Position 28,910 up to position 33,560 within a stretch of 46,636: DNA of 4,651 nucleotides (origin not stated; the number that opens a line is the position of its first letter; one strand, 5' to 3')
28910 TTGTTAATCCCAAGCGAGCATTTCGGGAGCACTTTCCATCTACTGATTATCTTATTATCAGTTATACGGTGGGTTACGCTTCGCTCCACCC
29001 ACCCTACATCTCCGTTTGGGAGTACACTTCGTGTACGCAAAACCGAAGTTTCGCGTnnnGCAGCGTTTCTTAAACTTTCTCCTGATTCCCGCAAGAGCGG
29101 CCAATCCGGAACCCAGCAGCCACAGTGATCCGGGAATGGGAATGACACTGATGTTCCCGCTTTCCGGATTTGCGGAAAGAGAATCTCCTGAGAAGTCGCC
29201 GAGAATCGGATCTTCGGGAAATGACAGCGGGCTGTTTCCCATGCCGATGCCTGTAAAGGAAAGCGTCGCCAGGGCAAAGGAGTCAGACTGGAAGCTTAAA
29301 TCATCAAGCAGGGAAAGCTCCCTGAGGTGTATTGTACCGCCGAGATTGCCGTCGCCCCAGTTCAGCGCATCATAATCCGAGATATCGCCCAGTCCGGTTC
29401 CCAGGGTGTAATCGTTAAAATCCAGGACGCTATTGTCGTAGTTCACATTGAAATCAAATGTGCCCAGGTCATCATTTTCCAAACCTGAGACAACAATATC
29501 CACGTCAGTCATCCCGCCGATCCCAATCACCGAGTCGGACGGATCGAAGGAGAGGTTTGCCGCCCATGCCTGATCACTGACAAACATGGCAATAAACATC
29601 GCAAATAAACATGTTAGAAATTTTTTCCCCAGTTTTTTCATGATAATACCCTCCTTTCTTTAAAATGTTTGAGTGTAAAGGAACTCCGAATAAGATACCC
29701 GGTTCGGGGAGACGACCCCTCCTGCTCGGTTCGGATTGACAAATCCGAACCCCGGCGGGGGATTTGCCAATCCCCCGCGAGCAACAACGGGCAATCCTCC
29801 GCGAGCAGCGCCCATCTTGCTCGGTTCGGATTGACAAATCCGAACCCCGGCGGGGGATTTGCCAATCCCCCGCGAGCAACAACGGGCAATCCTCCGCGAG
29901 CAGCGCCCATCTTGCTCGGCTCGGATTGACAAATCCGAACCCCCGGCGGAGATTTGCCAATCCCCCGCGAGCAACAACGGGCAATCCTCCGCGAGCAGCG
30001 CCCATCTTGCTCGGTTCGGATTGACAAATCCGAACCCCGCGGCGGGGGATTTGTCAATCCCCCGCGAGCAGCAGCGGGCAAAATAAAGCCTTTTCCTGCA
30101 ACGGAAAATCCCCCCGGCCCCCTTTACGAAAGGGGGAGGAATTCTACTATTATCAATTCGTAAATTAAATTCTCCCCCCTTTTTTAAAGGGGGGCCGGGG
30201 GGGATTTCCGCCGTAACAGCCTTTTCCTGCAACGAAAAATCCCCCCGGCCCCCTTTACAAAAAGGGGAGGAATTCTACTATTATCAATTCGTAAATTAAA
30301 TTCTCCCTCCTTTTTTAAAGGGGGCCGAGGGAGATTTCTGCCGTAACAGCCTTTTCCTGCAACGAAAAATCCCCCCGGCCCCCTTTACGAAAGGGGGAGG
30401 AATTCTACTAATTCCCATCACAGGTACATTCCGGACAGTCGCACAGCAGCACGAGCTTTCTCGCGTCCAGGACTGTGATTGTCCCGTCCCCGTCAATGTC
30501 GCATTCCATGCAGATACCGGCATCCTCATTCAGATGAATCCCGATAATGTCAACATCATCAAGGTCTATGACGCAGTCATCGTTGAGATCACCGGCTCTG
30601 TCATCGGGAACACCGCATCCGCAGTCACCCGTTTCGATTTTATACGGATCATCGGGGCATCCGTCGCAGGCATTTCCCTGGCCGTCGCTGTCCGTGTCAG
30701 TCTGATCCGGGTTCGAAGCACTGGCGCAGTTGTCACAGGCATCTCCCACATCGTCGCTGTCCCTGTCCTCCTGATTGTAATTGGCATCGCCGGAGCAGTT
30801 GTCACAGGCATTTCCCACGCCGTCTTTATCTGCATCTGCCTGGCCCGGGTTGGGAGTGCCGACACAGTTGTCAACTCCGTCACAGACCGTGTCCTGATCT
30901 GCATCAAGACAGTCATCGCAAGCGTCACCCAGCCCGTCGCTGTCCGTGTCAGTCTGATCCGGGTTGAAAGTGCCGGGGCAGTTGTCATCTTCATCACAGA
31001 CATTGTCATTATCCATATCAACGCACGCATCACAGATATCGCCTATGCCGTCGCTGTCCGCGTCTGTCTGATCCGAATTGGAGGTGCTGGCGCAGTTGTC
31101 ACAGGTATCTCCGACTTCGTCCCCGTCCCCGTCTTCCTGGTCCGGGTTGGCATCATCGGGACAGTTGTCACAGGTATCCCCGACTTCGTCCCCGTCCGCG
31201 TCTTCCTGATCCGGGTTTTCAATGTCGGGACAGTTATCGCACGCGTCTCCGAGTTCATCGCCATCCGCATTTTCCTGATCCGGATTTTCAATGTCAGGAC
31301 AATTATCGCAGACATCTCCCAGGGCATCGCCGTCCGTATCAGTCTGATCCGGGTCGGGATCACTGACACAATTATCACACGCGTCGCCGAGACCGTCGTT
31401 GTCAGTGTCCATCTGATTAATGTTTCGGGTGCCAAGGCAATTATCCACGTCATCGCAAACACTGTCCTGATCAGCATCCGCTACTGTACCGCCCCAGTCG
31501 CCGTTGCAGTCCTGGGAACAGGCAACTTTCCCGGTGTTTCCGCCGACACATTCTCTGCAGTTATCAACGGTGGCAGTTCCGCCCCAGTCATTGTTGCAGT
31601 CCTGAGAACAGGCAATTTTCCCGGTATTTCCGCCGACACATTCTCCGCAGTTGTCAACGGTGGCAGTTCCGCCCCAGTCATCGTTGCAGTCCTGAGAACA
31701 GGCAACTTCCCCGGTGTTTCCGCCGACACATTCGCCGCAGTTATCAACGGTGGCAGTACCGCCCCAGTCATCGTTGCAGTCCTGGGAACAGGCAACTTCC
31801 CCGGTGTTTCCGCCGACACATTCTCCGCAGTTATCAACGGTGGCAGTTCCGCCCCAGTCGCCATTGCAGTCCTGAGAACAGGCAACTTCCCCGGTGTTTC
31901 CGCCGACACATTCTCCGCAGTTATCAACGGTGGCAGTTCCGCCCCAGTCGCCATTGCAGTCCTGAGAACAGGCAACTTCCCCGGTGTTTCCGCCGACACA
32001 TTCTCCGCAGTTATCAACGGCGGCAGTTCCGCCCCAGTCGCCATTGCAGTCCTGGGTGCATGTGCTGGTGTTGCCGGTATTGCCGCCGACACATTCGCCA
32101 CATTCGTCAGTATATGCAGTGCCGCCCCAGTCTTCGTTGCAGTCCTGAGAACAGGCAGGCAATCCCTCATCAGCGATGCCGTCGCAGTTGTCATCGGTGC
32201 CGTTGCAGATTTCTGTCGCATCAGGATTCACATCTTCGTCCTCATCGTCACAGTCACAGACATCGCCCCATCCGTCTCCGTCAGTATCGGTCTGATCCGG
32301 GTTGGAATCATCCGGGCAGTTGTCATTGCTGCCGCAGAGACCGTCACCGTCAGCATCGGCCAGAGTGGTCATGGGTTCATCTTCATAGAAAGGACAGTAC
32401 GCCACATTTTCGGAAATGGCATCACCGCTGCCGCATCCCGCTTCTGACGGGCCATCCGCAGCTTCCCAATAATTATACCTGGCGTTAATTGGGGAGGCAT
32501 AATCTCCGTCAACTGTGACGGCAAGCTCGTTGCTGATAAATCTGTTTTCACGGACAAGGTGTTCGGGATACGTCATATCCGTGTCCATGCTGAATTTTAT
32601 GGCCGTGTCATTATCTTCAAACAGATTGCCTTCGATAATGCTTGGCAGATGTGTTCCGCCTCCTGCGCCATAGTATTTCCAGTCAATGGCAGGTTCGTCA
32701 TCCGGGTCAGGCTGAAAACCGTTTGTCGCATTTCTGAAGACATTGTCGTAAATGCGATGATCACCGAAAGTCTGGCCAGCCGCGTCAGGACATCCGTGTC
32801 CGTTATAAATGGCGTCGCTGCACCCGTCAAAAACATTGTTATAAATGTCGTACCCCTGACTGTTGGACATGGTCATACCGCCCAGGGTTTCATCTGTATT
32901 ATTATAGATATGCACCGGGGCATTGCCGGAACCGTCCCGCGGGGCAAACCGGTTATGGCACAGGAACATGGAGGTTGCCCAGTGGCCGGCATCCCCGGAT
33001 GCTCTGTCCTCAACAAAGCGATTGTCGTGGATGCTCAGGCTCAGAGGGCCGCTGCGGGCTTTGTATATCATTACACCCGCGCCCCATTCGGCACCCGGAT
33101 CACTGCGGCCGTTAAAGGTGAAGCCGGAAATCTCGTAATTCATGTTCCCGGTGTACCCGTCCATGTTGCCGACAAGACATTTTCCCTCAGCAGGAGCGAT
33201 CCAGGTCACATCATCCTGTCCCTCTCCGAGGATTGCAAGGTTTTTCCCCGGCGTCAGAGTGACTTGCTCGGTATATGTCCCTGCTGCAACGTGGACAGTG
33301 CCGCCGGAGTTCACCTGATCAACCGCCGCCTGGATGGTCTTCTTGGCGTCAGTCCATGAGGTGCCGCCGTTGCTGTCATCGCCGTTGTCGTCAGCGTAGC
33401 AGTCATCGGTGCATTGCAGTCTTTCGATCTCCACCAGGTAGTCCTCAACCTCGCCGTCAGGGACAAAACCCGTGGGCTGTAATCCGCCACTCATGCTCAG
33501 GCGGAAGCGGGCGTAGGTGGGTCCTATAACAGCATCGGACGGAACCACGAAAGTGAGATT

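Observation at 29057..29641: Cohesin-like protein with a PIP-variant PEP-CTERM tail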

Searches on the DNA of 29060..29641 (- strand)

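Call 63: search_rna_families(sources=[L001, L002, L003, L004, L005, L006], threshold=gathering)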
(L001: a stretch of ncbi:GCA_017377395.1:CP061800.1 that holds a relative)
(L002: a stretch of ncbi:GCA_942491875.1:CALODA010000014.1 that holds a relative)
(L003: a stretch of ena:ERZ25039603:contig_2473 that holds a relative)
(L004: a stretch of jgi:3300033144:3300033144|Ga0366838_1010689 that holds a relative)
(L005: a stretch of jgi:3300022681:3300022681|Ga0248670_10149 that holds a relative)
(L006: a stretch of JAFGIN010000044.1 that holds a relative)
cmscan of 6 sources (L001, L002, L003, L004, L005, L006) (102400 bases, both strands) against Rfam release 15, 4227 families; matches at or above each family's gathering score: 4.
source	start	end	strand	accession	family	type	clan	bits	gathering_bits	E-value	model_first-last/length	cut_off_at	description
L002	9780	9855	+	RF03167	c-di-GMP-I-GGC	Cis-reg; riboswitch;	CL00126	73.8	59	2e-15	1-80/80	no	c-di-GMP-I-GGC riboswitch aptamer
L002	8425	8496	+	RF00005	tRNA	Gene; tRNA;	CL00001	66.4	29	4.9e-12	1-71/71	no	tRNA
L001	4293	4371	+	RF01051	c-di-GMP-I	Cis-reg; riboswitch;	CL00126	48.3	35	3.6e-06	1-87/87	no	c-di-GMP-I riboswitch aptamer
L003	2515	2633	+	RF02001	group-II-D1D4-3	Intron;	CL00102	41.4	32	9e-05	1-170/170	no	Group II catalytic intron D1-D4-3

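Call 65: search_rna_families(sources=[L003, L004, L005, L006], threshold=evalue, max_evalue=1)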
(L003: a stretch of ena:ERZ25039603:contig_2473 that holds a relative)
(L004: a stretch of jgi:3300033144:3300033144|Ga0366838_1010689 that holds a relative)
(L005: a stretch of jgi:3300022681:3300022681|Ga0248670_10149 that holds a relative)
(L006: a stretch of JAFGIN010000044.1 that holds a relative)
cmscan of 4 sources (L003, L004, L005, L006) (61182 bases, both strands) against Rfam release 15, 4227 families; matches with E-value up to 1: 3.
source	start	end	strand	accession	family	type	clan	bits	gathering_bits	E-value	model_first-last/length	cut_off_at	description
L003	2515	2633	+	RF02001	group-II-D1D4-3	Intron;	CL00102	41.4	32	5.4e-05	1-170/170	no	Group II catalytic intron D1-D4-3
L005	2879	3051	+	RF01051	c-di-GMP-I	Cis-reg; riboswitch;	CL00126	32.7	35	0.014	1-87/87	no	c-di-GMP-I riboswitch aptamer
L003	3887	3969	-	RF02055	STnc380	Gene; sRNA;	-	27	60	0.38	1-108/108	no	Enterobacterial sRNA STnc380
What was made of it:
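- No riboswitch was detected in L003, L004 or L006 (call 65).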

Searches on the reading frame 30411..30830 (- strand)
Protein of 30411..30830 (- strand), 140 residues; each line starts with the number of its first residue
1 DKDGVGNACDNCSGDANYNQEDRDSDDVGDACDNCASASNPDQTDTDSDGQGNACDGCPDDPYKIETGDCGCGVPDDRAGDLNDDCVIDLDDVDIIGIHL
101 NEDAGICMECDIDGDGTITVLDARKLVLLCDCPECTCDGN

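Call 11: search_protein_families(library=pfam, proteins=[window:30411-30830:-], max_evalue=10)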
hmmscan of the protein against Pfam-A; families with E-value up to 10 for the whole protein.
window:30411-30830:- (140 aa): 3 families
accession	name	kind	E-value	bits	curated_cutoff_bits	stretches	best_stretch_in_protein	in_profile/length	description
PF00036.39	EF-hand_1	-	0.29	11.2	25.4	1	107-120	6-19/29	EF hand domain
PF13405.12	EF-hand_6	-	1.4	9.3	25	1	110-126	9-25/30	EF-hand domain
PF02412.23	TSP_3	-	6.8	6.9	25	2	1-20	17-36/36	Thrombospondin type 3 repeat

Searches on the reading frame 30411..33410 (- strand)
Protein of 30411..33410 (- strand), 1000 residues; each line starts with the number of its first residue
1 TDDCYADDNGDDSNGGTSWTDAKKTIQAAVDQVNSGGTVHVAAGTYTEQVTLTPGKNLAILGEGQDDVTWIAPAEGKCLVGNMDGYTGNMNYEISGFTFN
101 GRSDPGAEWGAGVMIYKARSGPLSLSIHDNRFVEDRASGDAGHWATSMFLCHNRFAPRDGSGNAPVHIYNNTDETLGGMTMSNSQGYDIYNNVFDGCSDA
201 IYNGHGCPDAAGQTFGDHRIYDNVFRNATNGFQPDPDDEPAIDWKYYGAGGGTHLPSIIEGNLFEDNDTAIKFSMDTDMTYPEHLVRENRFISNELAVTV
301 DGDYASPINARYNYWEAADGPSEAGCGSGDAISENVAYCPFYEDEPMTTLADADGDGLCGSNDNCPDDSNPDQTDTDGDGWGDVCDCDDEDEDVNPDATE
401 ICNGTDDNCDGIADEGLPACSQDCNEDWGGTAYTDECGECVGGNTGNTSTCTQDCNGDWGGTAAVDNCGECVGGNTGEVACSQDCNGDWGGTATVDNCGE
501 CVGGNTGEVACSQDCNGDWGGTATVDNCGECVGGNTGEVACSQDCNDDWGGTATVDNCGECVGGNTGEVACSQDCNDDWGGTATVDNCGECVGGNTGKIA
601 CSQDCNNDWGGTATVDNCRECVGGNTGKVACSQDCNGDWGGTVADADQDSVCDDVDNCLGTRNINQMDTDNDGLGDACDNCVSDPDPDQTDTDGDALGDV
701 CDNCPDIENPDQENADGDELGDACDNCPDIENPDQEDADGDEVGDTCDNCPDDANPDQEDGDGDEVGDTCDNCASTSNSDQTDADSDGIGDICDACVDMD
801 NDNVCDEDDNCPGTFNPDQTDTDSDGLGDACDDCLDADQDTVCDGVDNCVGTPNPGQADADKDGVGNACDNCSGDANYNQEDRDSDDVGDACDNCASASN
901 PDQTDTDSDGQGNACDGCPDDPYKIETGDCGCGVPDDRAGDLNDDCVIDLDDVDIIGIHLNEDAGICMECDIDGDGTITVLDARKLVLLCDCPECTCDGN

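Call 10: search_protein_families(library=pfam, proteins=[window:30411-33410:-], max_evalue=0.01)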
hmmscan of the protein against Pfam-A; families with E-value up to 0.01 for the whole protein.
window:30411-33410:- (1000 aa): 2 families
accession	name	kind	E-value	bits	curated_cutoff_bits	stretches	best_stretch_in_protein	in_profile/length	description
PF02412.23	TSP_3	-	5.2e-08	32.9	25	3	782-819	1-36/36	Thrombospondin type 3 repeat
PF07602.17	DUF1565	-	0.0029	17.4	20.3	0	9-49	2-41/257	Protein of unknown function (DUF1565)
